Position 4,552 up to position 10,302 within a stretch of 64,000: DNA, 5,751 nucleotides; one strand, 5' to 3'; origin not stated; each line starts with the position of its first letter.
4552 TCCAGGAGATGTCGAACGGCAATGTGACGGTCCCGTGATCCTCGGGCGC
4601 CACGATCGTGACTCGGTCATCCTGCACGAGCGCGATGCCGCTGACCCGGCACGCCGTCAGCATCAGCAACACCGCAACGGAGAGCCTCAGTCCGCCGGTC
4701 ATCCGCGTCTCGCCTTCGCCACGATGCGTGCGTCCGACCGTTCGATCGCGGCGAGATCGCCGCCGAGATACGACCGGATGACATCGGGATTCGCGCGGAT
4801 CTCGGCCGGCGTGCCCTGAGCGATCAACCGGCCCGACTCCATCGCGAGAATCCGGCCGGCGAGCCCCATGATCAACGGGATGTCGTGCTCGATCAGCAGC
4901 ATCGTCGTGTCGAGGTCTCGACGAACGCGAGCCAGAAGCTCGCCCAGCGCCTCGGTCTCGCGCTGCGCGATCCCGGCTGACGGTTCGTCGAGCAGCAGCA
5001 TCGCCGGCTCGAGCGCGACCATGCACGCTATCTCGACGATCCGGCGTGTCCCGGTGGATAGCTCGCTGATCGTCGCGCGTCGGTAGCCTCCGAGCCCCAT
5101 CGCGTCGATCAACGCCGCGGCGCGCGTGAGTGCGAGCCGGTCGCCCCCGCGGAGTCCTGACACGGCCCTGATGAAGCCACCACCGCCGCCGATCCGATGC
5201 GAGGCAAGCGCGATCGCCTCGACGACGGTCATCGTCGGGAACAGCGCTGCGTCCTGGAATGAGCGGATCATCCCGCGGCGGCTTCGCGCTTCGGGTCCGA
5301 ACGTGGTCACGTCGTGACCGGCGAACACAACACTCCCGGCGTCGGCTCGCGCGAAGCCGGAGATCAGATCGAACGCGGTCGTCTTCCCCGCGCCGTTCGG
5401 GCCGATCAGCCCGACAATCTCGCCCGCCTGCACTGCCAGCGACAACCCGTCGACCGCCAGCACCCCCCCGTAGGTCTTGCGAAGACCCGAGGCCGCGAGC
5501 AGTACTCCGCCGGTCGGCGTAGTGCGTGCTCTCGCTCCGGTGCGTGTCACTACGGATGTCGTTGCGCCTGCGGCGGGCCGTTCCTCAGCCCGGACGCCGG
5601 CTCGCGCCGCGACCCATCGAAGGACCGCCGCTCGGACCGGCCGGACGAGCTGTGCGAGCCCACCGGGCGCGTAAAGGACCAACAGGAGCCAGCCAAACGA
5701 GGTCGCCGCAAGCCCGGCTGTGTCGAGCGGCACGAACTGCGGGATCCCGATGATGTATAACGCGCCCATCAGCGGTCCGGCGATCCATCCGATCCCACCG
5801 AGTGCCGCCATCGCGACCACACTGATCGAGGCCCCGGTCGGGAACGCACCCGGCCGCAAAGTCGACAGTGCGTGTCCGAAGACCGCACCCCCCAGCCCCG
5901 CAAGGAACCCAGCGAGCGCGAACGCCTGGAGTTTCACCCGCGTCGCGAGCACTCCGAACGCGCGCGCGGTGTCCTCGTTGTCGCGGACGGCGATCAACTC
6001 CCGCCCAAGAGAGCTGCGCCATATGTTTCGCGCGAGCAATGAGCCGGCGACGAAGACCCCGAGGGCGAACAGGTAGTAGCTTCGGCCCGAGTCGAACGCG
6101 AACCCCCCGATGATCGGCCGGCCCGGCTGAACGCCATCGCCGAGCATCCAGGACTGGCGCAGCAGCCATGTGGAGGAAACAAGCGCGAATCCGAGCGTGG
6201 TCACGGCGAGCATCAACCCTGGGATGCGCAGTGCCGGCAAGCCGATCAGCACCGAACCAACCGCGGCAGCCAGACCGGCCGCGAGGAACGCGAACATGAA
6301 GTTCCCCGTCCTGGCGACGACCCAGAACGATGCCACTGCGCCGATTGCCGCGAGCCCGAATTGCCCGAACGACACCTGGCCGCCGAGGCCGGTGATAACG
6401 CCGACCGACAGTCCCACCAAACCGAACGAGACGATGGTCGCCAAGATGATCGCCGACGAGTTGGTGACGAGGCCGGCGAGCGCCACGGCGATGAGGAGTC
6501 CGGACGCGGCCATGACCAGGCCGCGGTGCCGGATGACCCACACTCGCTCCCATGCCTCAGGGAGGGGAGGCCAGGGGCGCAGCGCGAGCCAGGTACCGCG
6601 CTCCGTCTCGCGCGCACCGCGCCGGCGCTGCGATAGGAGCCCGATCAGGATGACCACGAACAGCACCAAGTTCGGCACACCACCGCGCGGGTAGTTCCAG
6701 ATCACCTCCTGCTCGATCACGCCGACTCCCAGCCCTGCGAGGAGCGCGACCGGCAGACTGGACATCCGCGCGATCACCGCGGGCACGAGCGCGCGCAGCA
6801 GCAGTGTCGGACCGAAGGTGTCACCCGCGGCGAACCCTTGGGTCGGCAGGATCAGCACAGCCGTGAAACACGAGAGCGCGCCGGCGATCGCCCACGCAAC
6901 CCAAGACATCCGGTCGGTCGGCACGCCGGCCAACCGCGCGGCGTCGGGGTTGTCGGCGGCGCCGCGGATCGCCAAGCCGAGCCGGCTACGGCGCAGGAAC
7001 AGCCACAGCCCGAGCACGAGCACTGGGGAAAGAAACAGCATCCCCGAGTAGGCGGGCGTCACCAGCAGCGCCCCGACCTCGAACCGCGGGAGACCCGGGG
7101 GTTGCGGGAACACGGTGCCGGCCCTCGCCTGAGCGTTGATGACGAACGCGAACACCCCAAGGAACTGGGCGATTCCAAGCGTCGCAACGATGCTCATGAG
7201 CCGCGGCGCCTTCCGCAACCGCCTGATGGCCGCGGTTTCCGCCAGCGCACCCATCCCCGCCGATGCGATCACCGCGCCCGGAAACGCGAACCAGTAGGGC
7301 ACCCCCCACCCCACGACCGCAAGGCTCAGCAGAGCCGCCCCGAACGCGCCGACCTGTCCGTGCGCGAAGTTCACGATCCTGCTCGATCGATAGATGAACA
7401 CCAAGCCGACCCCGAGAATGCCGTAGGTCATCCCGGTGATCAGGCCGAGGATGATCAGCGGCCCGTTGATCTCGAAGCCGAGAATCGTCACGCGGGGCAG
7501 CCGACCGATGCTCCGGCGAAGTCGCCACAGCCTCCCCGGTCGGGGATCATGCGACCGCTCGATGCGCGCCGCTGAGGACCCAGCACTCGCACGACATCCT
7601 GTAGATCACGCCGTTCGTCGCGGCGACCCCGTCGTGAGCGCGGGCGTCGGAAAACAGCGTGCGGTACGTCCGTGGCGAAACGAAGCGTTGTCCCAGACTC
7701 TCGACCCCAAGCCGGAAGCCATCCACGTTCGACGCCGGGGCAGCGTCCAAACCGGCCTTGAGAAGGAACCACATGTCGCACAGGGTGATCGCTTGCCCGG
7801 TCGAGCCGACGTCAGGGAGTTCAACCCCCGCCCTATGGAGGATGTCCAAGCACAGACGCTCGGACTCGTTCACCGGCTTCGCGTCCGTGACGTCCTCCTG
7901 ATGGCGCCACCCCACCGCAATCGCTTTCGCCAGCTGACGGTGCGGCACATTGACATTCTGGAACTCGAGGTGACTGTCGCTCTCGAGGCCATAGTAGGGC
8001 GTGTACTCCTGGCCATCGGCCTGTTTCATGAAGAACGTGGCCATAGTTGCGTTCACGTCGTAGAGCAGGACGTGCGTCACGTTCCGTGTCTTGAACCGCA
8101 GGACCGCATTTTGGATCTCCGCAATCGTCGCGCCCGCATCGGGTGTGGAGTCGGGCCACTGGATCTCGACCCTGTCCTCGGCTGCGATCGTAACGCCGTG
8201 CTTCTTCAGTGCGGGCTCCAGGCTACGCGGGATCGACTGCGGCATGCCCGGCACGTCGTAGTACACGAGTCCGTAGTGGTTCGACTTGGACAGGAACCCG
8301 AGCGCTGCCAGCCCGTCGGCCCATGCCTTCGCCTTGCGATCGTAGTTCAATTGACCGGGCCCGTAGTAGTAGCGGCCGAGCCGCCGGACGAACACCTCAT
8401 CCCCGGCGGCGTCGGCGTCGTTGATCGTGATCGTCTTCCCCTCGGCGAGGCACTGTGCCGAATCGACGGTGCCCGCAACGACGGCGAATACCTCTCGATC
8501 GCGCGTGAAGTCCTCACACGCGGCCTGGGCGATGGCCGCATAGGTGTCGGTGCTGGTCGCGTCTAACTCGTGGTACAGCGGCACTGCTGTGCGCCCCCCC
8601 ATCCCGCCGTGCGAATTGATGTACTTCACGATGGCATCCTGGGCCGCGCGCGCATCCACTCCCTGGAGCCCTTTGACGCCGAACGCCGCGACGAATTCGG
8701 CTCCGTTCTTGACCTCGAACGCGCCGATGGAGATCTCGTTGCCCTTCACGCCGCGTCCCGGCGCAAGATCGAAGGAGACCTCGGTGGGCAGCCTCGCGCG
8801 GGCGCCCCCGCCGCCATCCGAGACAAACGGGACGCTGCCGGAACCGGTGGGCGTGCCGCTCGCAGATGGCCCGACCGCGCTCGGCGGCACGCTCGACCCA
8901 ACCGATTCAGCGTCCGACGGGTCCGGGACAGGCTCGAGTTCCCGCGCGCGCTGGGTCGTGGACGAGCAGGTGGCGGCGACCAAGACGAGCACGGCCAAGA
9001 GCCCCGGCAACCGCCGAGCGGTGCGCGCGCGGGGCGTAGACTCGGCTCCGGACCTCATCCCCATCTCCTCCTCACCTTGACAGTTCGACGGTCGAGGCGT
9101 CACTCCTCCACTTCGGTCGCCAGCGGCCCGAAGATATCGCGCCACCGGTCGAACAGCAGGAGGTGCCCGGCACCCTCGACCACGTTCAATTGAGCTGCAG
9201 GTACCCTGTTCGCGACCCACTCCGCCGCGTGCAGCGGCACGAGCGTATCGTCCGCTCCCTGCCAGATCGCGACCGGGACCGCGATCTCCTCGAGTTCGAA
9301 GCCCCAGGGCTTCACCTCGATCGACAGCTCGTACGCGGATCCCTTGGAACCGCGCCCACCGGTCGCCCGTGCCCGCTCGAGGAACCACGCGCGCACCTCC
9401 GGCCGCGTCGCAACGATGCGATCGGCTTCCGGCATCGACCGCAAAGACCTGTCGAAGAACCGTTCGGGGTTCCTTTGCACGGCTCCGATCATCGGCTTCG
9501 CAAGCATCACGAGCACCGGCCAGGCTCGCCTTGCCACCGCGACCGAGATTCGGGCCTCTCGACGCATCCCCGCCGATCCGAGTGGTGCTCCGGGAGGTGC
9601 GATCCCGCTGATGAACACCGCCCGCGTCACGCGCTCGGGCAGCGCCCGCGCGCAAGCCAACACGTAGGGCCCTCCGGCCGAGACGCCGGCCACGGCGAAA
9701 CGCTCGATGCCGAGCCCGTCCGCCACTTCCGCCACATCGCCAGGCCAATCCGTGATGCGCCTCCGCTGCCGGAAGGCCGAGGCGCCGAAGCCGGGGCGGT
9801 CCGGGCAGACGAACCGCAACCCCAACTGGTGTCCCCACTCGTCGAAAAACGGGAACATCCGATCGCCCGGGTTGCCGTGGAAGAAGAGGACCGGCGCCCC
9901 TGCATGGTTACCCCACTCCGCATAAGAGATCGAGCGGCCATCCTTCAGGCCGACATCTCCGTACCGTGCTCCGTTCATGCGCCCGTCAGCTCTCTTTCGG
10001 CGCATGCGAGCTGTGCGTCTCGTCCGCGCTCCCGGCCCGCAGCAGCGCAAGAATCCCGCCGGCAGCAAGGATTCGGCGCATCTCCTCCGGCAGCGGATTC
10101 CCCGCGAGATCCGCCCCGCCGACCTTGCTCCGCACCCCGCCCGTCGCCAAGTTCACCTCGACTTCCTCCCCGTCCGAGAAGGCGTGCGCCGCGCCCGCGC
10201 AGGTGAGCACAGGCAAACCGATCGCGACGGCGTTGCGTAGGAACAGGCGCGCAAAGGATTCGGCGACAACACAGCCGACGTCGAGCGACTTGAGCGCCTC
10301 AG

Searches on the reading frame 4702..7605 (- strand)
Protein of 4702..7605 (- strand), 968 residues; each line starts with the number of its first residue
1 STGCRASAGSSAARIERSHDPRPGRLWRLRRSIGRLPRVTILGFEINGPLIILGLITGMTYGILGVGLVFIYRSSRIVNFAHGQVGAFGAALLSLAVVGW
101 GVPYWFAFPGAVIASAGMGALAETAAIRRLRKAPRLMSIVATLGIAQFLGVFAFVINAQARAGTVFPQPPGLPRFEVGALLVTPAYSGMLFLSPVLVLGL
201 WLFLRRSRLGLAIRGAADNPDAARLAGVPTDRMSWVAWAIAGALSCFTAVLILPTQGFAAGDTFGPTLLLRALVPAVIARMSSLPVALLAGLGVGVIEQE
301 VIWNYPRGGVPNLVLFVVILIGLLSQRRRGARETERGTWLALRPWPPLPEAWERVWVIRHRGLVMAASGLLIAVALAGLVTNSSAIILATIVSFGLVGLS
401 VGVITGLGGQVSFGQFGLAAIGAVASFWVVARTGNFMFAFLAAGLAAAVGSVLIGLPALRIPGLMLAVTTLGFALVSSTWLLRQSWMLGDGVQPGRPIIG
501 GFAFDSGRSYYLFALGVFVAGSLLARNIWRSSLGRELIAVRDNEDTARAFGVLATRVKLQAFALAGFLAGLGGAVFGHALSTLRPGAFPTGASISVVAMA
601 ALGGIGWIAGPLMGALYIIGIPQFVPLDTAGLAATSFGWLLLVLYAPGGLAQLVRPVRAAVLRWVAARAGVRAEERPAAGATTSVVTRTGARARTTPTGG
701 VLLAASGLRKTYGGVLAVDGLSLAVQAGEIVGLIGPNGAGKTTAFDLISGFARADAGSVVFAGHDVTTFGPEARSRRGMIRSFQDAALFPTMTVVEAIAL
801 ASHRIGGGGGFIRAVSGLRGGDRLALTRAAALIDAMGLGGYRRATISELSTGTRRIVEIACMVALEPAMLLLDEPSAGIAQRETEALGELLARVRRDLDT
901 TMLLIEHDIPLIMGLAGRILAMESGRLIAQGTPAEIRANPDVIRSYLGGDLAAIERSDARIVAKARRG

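Call 89: search_protein_families(library=pfam, proteins=[window:4702-7605:-], max_evalue=0.001)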
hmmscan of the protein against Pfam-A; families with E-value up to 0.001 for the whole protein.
window:4702-7605:- (968 aa): 4 families
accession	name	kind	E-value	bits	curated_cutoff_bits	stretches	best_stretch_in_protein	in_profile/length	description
PF02653.21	BPD_transp_2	-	1.2e-54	185.7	26.8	2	51-300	2-245/269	Branched-chain amino acid transport system / permease component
PF00005.33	ABC_tran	-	7e-27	95.1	25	1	719-876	2-136/137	ABC transporter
PF12399.14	BCA_ABC_TP_C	-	1.7e-11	43.9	25.5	1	926-950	1-25/27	Branched-chain amino acid ATP-binding cassette transporter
PF13304.12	AAA_21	-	1.5e-07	32.2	27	1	730-759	1-33/304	AAA domain, putative AbiEii toxin, Type IV TA system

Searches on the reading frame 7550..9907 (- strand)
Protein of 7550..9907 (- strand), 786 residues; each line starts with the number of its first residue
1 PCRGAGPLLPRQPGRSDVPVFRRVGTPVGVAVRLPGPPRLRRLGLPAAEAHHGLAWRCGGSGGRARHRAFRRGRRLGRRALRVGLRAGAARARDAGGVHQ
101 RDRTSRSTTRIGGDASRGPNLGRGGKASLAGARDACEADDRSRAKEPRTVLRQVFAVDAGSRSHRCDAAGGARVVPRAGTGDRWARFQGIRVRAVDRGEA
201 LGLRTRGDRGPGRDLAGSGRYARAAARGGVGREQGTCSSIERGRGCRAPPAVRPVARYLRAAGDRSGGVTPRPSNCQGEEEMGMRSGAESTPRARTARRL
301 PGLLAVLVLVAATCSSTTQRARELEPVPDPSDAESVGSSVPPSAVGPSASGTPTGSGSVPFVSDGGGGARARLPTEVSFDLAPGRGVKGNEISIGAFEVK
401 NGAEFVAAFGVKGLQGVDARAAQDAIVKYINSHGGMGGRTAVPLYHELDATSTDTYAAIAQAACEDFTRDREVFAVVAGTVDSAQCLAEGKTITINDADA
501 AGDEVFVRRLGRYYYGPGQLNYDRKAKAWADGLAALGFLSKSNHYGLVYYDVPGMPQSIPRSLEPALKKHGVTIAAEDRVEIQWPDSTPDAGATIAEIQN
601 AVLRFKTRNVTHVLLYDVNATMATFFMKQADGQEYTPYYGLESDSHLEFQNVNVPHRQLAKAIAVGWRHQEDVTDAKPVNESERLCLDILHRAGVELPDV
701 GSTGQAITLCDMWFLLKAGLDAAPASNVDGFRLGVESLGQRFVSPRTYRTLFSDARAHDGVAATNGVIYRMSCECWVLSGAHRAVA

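Call 89: search_protein_families(library=pfam, proteins=[window:7550-9907:-], max_evalue=0.001)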
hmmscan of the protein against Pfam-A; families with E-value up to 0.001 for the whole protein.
window:7550-9907:- (786 aa): 1 family
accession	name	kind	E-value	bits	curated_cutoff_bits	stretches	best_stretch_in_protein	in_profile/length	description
PF13458.12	Peripla_BP_6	-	2.4e-06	27.9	31.7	1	413-624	15-205/343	Periplasmic binding protein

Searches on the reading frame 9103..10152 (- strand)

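Call 89: search_protein_families(library=pfam, proteins=[window:9103-10152:-], max_evalue=0.001)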
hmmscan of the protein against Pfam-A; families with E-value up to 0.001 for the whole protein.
window:9103-10152:- (350 aa): 3 families
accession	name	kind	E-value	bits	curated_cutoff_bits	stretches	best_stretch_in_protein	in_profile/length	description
PF00561.26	Abhydrolase_1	-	5.2e-20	72.6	25.8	1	87-335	2-243/245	alpha/beta hydrolase fold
PF12697.13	Abhydrolase_6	-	7.4e-16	59.9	26.3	1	88-339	1-213/217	Alpha/beta hydrolase family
PF12146.15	Hydrolase_4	-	7.7e-11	42.2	27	1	97-336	18-238/239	Serine aminopeptidase, S33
